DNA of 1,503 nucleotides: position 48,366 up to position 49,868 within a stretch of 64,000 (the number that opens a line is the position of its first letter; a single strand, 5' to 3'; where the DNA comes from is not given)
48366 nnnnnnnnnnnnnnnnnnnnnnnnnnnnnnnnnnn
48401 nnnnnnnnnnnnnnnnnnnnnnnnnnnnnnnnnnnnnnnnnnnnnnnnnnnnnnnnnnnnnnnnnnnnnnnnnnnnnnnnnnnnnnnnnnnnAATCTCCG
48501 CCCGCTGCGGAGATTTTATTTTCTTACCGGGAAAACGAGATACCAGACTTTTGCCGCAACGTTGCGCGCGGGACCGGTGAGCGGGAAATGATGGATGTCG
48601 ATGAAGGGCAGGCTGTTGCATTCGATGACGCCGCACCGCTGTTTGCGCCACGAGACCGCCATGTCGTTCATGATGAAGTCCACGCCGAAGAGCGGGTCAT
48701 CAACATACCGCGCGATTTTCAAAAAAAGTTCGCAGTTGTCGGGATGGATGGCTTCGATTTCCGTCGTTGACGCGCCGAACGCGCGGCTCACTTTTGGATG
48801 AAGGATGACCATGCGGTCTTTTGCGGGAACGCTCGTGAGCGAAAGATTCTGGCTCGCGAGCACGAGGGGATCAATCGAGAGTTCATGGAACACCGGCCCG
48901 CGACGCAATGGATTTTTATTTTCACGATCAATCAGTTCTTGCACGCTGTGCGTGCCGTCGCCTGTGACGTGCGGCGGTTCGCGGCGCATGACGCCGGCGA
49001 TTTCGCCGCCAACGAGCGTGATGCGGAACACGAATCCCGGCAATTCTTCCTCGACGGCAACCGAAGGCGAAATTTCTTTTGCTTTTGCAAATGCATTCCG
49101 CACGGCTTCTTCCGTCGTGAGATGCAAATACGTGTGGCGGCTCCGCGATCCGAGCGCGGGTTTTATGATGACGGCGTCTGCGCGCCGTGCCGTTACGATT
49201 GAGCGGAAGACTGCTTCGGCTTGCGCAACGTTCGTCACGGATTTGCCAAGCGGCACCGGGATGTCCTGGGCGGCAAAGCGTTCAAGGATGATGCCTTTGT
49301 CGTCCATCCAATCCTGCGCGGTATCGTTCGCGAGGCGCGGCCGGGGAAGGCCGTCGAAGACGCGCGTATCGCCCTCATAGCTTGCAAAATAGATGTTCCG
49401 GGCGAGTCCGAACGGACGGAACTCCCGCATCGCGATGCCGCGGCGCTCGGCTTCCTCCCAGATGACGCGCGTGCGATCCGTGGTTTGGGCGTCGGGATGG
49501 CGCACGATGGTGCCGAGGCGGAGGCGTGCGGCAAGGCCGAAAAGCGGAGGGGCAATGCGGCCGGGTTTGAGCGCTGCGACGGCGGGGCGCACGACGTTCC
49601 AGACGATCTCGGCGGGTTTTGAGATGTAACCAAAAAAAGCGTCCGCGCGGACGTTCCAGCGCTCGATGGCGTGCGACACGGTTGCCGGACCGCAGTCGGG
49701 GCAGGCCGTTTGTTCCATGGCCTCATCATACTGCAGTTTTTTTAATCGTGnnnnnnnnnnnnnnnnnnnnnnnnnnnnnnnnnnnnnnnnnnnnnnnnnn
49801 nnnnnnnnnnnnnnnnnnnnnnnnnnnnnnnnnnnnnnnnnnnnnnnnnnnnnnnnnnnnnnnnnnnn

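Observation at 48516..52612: Compact four-gene operon: flavinylatable FMN-binding protein, ApbE, membrane-embedded FNR-like reductase and a CphA-like ATP-grasp enzyme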

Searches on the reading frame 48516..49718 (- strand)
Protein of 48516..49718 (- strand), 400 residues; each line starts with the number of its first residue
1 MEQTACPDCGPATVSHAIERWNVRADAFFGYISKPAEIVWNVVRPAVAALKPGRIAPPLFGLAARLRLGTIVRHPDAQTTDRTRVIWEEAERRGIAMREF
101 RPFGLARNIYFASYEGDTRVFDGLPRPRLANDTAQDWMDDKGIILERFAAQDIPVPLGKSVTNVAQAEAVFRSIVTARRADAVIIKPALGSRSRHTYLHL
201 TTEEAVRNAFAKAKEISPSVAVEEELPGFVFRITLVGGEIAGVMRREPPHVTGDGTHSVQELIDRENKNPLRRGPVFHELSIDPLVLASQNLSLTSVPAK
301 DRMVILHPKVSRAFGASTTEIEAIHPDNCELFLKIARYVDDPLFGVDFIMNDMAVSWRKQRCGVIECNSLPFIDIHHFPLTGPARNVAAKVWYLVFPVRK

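Call 3: search_protein_families(library=pfam, proteins=[window:48516-49718:-], max_evalue=0.01)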
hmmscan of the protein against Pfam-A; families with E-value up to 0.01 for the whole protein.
window:48516-49718:- (400 aa): 0 families

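Call 4: search_protein_families(library=ncbifam, proteins=[window:48516-49718:-], max_evalue=0.01)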
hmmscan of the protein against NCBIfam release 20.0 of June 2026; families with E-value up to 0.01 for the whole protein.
window:48516-49718:- (400 aa): 5 families
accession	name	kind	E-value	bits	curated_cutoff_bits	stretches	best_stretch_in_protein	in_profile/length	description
TIGR02068.2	cya_phycin_syn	equivalog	3.4e-50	170.9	850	1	83-398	161-473/862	cyanophycin synthetase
NF010623.0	PRK14016.1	subfamily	8.5e-49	166.4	877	1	134-398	208-474/871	cyanophycin synthetase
NF002688.0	PRK02471.1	equivalog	2.8e-33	115.3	425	1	138-397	487-753/756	bifunctional glutamate--cysteine ligase GshA/glutathione synthetase GshB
TIGR01435.1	glu_cys_lig_rel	equivalog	2.4e-22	79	656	1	138-392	467-716/719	bifunctional glutamate--cysteine ligase/glutathione synthetase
TIGR03103.1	trio_acet_GNAT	equivalog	1.6e-20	73.1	569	1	75-374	236-525/547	N-acetylglutaminylglutamine synthetase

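Call 11: find_homologous_proteins(query=window:48516-49718:-)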
Query window:48516-49718:- (400 aa): 1000 proteins with E <= 0.001 among 8000 candidates; the best 120 are listed.
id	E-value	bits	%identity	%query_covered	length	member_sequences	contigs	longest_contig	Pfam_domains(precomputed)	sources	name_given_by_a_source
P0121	8.9e-270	912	100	100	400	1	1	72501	-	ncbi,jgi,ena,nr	ncbi:MAG TPA: hypothetical protein VMU07_03215 [Candidatus Paceibacterota bacterium]|nr:hypothetical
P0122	1.8e-203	694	75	99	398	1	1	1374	-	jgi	jgi:hypothetical protein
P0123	1.1e-193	662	73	98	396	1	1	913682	-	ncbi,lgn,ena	-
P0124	1.7e-192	658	70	98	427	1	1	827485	-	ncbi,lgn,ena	-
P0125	1.1e-190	652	71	99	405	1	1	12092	-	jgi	jgi:D-alanine-D-alanine ligase-like ATP-grasp enzyme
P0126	2.2e-188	644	69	99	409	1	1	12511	-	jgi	jgi:hypothetical protein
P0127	3.0e-187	641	69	99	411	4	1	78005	-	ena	-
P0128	2.1e-186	638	71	98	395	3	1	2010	-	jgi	jgi:D-alanine-D-alanine ligase-like ATP-grasp enzyme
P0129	6.5e-184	630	70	99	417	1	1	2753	-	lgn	-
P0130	3.4e-181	621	68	98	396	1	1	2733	-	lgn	-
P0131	2.2e-175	602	66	99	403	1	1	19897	-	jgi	jgi:D-alanine-D-alanine ligase-like ATP-grasp enzyme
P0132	1.7e-173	595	65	98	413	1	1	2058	-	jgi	jgi:hypothetical protein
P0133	3.3e-173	594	66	98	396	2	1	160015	-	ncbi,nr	ncbi:MAG TPA: hypothetical protein VMT99_03090 [Candidatus Paceibacterota bacterium]|nr:hypothetical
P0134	1.2e-170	586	64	99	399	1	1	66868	-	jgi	jgi:D-alanine-D-alanine ligase-like ATP-grasp enzyme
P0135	7.6e-170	583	64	98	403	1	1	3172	-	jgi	-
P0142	2.3e-165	569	64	98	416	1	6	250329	-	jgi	jgi:D-alanine-D-alanine ligase-like ATP-grasp enzyme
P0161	5.3e-161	554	62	98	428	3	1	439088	-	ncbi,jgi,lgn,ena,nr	ncbi:MAG TPA: hypothetical protein VMA75_00745 [Candidatus Paceibacterota bacterium]|nr:hypothetical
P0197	2.4e-144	499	57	98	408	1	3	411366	-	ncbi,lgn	-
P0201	5.1e-140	485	54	99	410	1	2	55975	-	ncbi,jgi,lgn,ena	jgi:cyanophycin synthetase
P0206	6.1e-134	465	54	99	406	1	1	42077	-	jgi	jgi:D-alanine-D-alanine ligase-like ATP-grasp enzyme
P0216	6.7e-111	389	46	100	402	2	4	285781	-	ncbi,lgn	-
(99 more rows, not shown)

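Call 14: find_encoding_contigs(protein=P0123, flank=8000, max_places=3)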
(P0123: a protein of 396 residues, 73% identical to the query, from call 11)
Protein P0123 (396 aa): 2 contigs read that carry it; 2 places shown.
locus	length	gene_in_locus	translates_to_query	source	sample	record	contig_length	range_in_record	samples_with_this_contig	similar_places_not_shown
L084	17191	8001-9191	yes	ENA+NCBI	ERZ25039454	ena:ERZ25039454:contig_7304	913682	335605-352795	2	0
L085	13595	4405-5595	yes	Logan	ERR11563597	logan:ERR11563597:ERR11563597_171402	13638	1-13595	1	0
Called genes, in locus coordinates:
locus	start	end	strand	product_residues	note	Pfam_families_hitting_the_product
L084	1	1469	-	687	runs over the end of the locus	PF02518:HATPase_c, PF00204:DNA_gyraseB, PF01751:Toprim, PF00986:DNA_gyraseB_C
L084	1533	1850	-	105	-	PF28217:FAM81B (faint)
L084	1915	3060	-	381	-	PF00082:Peptidase_S8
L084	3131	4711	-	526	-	PF05649:Peptidase_M13_N, PF01431:Peptidase_M13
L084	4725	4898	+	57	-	-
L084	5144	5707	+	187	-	PF04205:FMN_bind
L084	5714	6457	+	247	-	PF02424:ApbE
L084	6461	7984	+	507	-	PF03116:NQR2_RnfD_RnfE (faint), PF00175:NAD_binding_1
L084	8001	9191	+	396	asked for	-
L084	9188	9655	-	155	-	-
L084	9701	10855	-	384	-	-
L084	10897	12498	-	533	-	PF01471:PG_binding_1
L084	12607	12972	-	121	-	-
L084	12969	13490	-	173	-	-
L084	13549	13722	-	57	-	-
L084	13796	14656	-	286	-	-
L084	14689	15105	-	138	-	PF01475:FUR, PF12840:HTH_20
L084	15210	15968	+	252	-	-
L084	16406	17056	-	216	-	PF02525:Flavodoxin_2, PF03358:FMN_red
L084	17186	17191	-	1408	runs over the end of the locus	-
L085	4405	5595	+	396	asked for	-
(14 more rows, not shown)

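Call 15: find_encoding_contigs(protein=P0216, flank=8000, max_places=3)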
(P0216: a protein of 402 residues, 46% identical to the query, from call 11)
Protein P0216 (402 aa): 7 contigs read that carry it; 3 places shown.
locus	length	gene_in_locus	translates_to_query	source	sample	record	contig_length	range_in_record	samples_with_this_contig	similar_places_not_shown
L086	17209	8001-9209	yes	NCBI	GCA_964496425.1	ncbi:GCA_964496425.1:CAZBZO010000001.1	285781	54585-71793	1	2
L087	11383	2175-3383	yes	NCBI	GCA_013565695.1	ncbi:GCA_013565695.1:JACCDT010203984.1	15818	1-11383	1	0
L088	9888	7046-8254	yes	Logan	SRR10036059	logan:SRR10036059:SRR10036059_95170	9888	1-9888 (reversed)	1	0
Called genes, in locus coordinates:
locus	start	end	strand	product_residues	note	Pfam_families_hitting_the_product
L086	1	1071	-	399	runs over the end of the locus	PF28597:T2SSF_N, PF00482:T2SSF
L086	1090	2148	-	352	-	PF00437:T2SSE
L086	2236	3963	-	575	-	PF05157:MshEN, PF00437:T2SSE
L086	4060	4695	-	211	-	-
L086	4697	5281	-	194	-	PF04350:PilO (faint)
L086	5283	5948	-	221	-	-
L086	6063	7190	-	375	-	PF11104:PilM_2, PF14450:FtsA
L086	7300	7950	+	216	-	PF00156:Pribosyltran (weak)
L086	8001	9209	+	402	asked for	-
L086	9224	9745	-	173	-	-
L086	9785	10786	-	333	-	PF00702:Hydrolase (weak)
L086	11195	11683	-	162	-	-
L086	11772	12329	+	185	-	PF01467:CTP_transf_like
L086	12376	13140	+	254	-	PF00512:HisKA, PF02518:HATPase_c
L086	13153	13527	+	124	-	PF00072:Response_reg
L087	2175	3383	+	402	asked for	-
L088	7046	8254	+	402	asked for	-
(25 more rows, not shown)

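Call 17: find_encoding_contigs(protein=P0197, flank=8000, max_places=2)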
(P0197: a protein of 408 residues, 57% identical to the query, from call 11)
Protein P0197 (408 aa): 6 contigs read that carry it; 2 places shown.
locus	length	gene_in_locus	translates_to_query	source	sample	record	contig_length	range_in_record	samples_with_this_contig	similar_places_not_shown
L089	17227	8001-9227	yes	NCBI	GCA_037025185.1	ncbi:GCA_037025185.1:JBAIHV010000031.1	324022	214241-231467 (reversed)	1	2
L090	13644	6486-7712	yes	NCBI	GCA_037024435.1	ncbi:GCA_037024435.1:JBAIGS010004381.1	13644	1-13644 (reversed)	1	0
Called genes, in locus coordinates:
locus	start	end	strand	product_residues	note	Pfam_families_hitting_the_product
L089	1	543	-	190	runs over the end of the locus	PF02357:NusG, PF00467:KOW (weak)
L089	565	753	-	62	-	PF00584:SecE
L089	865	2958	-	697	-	PF02518:HATPase_c, PF00204:DNA_gyraseB, PF01751:Toprim, PF00986:DNA_gyraseB_C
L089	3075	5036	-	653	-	PF05649:Peptidase_M13_N, PF01431:Peptidase_M13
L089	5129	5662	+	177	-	PF04205:FMN_bind (weak)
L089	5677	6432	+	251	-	PF02424:ApbE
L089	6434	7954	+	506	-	PF03116:NQR2_RnfD_RnfE (weak), PF00175:NAD_binding_1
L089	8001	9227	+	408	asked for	-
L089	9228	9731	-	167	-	-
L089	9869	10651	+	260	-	PF00149:Metallophos, PF12850:Metallophos_2 (weak)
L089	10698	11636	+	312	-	PF06481:COX_ARM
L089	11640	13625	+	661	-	PF00115:COX1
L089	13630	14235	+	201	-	PF00510:COX3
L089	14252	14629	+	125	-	PF03626:COX4_pro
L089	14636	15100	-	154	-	PF06983:3-dmu-9_3-mt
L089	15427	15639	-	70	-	PF07927:HicA_toxin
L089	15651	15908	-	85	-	PF21748:UPF0150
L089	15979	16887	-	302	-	PF01435:Peptidase_M48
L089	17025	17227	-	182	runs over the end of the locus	PF04011:LemA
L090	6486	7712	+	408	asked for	-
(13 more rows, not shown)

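Call 18: find_encoding_contigs(protein=P0206, flank=8000, max_places=2)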
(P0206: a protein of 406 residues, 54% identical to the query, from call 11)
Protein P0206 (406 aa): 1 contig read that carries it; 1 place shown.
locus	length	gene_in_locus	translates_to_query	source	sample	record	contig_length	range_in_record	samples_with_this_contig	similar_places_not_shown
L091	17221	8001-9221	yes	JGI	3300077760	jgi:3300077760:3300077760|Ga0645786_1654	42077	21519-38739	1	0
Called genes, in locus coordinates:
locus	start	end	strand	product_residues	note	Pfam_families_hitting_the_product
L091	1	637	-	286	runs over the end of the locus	PF13292:DXP_synthase_N, PF00456:Transketolase_N, PF00676:E1_dh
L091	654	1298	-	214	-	PF00834:Ribul_P_3_epim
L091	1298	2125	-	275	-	-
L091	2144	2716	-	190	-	PF00842:Ala_racemase_C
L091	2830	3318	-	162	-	PF01168:Ala_racemase_N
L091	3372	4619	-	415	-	PF02403:Seryl_tRNA_N, PF00587:tRNA-synt_2b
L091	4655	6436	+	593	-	PF07973:tRNA_SAD, PF00587:tRNA-synt_2b, PF03129:HGTP_anticodon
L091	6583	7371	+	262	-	PF01745:IPT (weak), PF01715:IPPT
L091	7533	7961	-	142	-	-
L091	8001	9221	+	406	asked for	-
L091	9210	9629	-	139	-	-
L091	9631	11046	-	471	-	PF02934:GatB_N, PF02637:GatB_Yqey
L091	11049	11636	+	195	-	PF01712:dNK (faint), PF02224:Cytidylate_kin (faint), PF13189:Cytidylate_kin2, PF13207:AAA_17, PF13238:AAA_18, PF13671:AAA_33 (weak)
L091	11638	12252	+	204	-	PF01966:HD (weak)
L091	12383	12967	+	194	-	PF19276:HD_assoc_2 (faint)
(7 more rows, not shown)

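Call 22: search_protein_families(library=pfam, proteins=[window:48516-49718:-], max_evalue=1)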
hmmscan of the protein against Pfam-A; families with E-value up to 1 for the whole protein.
window:48516-49718:- (400 aa): 0 families

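Call 23: search_solved_structures(query=window:48516-49718:-, max_evalue=0.001, show_alignments=1)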
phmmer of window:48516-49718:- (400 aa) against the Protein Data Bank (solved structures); distinct sequences matched with E-value up to 0.001: 9.
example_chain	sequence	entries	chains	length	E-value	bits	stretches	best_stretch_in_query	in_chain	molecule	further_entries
7lgm_A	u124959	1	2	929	1.5e-30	109.7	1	146-397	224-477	Cyanophycin synthase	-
7ta5_A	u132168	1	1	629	4.7e-29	104.8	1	181-395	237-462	Glutathione synthase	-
7lgn_A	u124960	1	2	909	1.6e-25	93.2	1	153-398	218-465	Cyanophycin synthase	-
7txv_A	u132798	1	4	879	2.2e-23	86.1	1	152-397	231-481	Cyanophycin synthase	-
7lg5_A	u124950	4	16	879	2.2e-23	86.1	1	152-397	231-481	Cyanophycin synthase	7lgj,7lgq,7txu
7wac_A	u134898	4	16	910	1.4e-22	83.6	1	179-398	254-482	Cyanophycin synthase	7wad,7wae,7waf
8fxh_A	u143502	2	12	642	1.6e-22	83.4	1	152-397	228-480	RimK domain-containing protein ATP-grasp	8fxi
3ln7_A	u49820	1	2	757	1.8e-20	76.5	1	181-397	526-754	Glutathione biosynthesis bifunctional protein gshAB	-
3ln6_A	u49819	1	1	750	1.8e-13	53.5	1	152-397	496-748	Glutathione biosynthesis bifunctional protein gshAB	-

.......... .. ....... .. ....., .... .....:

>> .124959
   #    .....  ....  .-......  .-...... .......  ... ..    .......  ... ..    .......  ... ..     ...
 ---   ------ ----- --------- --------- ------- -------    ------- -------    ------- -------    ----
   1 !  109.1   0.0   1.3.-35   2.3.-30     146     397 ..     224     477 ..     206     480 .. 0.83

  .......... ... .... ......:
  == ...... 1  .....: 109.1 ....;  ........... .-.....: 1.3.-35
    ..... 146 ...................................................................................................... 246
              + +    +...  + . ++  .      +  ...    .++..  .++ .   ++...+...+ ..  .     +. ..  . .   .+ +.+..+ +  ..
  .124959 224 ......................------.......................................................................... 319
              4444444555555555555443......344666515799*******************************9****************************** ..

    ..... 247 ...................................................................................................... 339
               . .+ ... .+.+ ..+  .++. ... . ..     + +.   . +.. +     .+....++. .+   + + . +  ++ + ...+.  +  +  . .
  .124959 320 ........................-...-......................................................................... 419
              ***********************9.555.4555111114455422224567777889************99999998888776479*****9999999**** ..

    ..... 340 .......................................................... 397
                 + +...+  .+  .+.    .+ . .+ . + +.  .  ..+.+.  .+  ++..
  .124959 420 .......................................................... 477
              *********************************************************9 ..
